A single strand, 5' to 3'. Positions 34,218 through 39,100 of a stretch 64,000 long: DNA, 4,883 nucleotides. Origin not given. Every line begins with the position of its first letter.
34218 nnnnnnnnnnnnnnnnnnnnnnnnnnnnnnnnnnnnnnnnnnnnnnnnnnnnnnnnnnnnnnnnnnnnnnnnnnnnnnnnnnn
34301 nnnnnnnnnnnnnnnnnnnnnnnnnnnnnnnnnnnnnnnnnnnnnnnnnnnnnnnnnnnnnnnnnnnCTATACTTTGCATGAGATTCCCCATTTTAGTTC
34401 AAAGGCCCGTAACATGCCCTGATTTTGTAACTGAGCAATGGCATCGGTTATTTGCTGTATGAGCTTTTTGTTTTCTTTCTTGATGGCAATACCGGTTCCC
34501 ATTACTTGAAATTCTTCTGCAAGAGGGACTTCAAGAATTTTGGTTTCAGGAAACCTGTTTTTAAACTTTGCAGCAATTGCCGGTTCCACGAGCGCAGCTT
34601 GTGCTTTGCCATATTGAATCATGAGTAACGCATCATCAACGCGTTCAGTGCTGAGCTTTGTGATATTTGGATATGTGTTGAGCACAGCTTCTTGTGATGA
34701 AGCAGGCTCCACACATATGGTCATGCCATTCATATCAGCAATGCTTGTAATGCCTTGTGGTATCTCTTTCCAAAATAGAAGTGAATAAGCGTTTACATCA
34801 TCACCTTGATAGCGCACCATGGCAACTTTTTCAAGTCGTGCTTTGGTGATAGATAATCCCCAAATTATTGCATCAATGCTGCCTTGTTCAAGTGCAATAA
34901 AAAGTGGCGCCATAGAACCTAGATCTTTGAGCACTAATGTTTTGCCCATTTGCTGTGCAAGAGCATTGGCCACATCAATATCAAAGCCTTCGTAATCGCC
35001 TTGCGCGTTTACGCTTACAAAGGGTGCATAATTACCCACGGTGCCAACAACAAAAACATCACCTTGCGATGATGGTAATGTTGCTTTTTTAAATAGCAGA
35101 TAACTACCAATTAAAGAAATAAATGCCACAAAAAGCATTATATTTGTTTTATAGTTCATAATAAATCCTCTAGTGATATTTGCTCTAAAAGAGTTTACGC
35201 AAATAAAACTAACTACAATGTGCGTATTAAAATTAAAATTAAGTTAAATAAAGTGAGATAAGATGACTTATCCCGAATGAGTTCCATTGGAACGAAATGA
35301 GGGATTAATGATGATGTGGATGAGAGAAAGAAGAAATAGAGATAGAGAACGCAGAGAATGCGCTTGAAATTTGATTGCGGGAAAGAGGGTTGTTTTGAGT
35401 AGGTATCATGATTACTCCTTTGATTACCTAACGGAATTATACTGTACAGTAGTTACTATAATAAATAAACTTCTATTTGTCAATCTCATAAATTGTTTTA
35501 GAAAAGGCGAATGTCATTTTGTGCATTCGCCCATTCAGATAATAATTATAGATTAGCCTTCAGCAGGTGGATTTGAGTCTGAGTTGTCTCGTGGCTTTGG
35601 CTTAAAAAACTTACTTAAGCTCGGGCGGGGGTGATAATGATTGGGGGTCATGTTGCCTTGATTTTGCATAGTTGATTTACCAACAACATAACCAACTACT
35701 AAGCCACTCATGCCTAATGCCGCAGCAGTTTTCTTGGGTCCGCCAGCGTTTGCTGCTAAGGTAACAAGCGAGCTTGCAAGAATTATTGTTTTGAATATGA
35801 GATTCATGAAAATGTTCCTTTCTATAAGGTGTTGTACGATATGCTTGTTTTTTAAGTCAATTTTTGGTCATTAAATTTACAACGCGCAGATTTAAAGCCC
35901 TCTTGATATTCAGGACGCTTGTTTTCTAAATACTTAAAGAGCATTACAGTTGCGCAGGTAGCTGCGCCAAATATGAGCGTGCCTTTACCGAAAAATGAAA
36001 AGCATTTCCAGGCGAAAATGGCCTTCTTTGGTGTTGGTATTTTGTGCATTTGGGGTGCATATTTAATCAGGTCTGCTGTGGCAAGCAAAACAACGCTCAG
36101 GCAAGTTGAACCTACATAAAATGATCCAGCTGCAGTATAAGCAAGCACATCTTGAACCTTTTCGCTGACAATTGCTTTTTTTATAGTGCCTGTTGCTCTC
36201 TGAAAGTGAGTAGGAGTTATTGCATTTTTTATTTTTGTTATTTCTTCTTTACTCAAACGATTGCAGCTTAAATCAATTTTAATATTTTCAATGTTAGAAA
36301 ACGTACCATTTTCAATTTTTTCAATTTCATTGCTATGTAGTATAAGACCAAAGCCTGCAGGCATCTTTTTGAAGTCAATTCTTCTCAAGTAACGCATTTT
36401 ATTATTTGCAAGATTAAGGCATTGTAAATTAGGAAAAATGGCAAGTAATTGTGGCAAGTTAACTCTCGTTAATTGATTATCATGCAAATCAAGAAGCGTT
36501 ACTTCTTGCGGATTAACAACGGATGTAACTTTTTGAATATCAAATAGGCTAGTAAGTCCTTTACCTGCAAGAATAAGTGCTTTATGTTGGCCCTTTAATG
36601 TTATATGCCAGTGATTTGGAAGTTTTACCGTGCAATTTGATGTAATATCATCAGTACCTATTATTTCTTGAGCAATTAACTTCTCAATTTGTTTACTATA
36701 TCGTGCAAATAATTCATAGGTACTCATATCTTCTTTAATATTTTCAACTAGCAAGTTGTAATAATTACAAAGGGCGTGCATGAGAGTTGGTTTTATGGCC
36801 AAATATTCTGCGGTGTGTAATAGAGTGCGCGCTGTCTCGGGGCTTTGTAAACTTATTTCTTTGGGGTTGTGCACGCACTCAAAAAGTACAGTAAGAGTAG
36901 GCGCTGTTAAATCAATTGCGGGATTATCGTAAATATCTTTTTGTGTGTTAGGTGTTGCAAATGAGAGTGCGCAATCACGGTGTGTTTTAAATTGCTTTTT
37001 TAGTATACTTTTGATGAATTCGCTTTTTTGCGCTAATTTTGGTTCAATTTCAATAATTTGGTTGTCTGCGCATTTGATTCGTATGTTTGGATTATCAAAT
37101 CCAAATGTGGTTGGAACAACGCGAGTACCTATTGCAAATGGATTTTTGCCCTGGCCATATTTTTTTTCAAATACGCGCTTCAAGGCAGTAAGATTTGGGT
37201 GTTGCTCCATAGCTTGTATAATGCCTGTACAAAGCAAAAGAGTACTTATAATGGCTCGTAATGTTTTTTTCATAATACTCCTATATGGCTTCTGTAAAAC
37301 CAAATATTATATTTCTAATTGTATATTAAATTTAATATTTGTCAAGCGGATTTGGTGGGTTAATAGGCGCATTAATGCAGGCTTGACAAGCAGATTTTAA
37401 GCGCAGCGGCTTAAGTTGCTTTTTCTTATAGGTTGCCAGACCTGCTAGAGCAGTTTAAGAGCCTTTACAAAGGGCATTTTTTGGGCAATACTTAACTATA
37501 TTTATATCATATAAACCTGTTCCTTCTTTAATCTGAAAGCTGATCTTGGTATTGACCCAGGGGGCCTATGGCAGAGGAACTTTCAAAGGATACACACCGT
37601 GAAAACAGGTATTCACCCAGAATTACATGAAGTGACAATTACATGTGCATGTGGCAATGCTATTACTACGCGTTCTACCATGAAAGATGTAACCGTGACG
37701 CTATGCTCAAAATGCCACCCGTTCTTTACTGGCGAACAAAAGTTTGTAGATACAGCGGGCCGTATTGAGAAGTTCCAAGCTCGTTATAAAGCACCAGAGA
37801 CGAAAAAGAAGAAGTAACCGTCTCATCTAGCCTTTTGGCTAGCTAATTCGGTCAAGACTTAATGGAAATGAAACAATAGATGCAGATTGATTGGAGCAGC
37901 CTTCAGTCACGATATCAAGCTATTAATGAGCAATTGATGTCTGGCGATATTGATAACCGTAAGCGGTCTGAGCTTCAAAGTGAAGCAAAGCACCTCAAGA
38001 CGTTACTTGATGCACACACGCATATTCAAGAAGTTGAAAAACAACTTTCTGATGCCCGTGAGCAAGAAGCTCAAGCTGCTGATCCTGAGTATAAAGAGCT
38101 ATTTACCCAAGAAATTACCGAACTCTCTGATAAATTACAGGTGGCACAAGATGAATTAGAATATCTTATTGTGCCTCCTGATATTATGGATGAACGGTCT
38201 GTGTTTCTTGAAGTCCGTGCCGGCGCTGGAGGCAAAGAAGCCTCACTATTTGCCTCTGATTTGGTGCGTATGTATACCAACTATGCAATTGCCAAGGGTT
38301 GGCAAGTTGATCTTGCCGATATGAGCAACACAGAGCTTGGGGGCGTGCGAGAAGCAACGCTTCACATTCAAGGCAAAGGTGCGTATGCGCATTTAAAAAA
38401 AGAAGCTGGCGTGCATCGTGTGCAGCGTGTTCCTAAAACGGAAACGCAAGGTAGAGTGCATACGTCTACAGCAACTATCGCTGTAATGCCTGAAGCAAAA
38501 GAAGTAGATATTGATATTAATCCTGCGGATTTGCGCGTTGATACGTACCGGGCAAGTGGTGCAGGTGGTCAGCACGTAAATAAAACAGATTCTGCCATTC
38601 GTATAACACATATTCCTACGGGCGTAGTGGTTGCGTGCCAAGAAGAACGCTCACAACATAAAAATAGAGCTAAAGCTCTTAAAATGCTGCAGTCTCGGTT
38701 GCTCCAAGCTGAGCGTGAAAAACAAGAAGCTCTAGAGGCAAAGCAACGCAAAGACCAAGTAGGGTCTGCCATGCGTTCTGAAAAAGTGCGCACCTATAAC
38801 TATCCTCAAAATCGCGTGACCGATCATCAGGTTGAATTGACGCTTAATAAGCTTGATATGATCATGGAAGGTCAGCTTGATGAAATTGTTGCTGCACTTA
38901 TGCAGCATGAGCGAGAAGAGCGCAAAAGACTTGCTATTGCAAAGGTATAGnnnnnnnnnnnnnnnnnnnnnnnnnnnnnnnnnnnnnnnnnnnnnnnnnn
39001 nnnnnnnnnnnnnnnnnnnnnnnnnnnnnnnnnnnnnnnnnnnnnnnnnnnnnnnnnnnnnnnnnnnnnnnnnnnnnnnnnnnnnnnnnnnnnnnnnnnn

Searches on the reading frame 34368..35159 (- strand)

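Call 35: search_protein_families(library=pfam, proteins=[window:34368-35159:-], max_evalue=0.001)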
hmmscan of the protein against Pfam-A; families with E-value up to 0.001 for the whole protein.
window:34368-35159:- (263 aa): 1 family
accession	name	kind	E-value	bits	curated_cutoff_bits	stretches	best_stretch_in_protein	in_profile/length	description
PF00497.25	SBP_bac_3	-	3.4e-22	79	26.4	1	37-258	2-130/132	Bacterial extracellular solute-binding proteins, family 3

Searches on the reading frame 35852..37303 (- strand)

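Call 35: search_protein_families(library=pfam, proteins=[window:35852-37303:-], max_evalue=0.001)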
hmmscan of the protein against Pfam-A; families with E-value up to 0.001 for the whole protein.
window:35852-37303:- (483 aa): 2 families
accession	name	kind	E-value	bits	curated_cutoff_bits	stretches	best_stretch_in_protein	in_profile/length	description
PF13855.12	LRR_8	-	4.9e-07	29.9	27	0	268-315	3-49/61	Leucine rich repeat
PF12799.13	LRR_4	-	0.00059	20.5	27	1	268-302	3-35/44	Leucine Rich repeats (2 copies)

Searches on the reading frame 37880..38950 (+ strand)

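Call 35: search_protein_families(library=pfam, proteins=[window:37880-38950:+], max_evalue=0.001)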
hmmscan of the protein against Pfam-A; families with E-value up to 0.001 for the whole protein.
window:37880-38950:+ (356 aa): 2 families
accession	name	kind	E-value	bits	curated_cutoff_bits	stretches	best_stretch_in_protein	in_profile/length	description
PF03462.23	PCRF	-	2.5e-60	204.1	24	1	8-200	1-194/194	PCRF domain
PF00472.26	RF-1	-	1.6e-44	151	35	1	208-316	2-115/116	RF-1 domain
